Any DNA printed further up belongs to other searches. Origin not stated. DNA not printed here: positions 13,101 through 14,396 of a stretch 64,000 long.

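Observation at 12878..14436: RayT/IS200-like HUH (Y1) transposase with a long C-terminal extension, next to a complex tandem-repeat array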

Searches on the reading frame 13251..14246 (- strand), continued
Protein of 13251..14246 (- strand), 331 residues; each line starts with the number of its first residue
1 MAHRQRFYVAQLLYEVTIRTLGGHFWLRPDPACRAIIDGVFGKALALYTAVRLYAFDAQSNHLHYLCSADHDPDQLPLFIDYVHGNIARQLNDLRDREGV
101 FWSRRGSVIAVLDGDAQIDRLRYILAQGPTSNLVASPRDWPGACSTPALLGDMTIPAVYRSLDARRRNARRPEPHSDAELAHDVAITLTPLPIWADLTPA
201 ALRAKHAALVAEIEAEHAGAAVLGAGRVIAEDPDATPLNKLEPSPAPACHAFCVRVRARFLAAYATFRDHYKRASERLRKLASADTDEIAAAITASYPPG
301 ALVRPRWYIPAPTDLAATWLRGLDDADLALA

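Call 67: find_encoding_contigs(protein=P0070, flank=3000, max_places=4)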
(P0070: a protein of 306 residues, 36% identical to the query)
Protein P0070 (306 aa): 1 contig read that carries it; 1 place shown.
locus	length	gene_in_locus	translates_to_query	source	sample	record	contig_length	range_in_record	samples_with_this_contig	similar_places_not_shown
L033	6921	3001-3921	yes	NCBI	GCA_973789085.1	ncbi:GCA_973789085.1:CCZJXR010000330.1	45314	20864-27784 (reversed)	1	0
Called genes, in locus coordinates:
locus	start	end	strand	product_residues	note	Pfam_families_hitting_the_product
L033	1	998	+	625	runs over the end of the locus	PF26550:Tricorn_2nd, PF00930:DPPIV_N (faint), PF07676:PD40, PF25174:Beta-prop_THOC3 (faint), PF26549:Tricorn_N, PF02129:Peptidase_S15 (weak), PF20434:BD-FAE (faint), PF00326:Peptidase_S9, +2 more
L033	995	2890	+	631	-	PF00702:Hydrolase, PF12710:HAD, PF00389:2-Hacid_dh, PF02826:2-Hacid_dh_C, PF22629:ACT_AHAS_ss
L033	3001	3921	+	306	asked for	PF01797:Y1_Tnp (faint)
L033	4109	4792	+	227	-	PF01209:Ubie_methyltran (faint), PF13489:Methyltransf_23, PF13649:Methyltransf_25, PF13847:Methyltransf_31, PF08241:Methyltransf_11, PF08242:Methyltransf_12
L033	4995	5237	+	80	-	-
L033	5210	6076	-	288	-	PF16881:LIAS_N, PF04055:Radical_SAM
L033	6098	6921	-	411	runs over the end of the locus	PF00364:Biotin_lipoyl, PF02817:E3_binding, PF00198:2-oxoacid_dh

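Call 68: find_encoding_contigs(protein=P0063, flank=3000, max_places=4)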
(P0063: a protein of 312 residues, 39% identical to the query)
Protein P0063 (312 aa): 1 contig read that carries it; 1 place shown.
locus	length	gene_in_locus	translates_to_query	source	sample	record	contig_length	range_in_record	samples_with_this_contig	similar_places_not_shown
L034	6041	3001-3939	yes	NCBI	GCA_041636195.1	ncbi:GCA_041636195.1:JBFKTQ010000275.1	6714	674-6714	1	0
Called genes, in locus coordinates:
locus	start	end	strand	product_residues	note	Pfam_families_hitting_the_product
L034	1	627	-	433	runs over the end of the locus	?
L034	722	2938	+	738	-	PF00884:Sulfatase, PF01663:Phosphodiest (faint), PF16347:SGSH_C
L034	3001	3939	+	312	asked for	PF01797:Y1_Tnp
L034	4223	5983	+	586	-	PF07995:GSDH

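Call 72: find_encoding_contigs(protein=P0003, flank=2500, max_places=3)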
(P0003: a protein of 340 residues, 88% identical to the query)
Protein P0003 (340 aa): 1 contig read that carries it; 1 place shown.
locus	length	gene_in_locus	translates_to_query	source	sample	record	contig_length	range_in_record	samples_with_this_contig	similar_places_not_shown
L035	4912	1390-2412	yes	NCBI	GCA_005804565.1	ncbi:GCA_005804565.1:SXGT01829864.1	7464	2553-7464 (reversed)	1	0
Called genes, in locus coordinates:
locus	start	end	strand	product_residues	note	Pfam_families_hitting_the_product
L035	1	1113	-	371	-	?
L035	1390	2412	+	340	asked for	-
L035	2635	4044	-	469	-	-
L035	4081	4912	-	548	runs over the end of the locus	-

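Call 73: find_encoding_contigs(protein=P0004, flank=2500, max_places=3)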
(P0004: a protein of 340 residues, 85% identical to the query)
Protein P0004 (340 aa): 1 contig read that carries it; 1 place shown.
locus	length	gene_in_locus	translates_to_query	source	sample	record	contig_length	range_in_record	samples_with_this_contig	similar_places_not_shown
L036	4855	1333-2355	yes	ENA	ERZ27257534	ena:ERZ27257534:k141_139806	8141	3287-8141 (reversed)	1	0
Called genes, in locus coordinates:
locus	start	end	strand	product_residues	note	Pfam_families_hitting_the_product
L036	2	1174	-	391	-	?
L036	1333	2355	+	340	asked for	-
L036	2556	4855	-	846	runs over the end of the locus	PF13289:SIR2_2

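Call 94: search_protein_families(library=padloc, proteins=[window:13251-14246:-], max_evalue=0.1)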
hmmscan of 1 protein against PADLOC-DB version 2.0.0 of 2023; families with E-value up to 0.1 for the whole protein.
window:13251-14246:- (331 aa): 0 families

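Call 95: search_protein_families(library=phrogs, proteins=[window:13251-14246:-], max_evalue=0.1)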
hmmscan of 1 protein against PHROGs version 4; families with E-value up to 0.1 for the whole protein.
window:13251-14246:- (331 aa): 0 families

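Call 96: search_protein_families(library=ncbifam, alignment_id=A1, max_evalue=0.001)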
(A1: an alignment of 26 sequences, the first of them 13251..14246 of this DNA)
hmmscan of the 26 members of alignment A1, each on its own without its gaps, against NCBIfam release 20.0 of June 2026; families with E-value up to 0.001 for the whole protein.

A. member 1, window:13251-14246:- (331 aa): 1 family
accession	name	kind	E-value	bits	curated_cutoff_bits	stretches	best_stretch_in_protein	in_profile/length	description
NF047646.1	REP_Tyr_transpos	equivalog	1.5e-06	28.1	80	1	4-141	2-144/146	REP-associated tyrosine transposase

B. families by the number of members that match (of 26 scanned): 2 families
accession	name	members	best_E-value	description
NF047646.1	REP_Tyr_transpos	26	8.2e-17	REP-associated tyrosine transposase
NF033573.1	transpos_IS200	3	8.1e-06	IS200/IS605 family transposase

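Call 101: search_dna_similar(query=window:13254-14246:-, collection=plasmids, mode=protein, max_evalue=0.001, max_rows=15)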
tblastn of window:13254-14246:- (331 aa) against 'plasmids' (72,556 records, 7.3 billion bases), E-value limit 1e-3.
Records with a match: 2; places in all: 4; records where one place covers at least 80% of the query: 0.
Best place of each record, by identity: <60% 2.
By first word of the organism name: Nostoc 1; Cylindrospermopsis 1.
By predicted mobility (MOB-suite, as given by PLSDB): conjugative 1; non-mobilizable 1.
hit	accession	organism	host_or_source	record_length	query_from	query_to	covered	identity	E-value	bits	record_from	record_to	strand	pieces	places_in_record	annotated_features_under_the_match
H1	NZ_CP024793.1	Nostoc flagelliforme CCNUN1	cell culture,desert soil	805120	1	127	38%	29.5%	4e-5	53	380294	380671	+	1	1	transposase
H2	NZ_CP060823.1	Cylindrospermopsis curvispora GIHE-G1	Water for algae observation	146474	1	124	37%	30.2%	4e-5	53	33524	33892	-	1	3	transposase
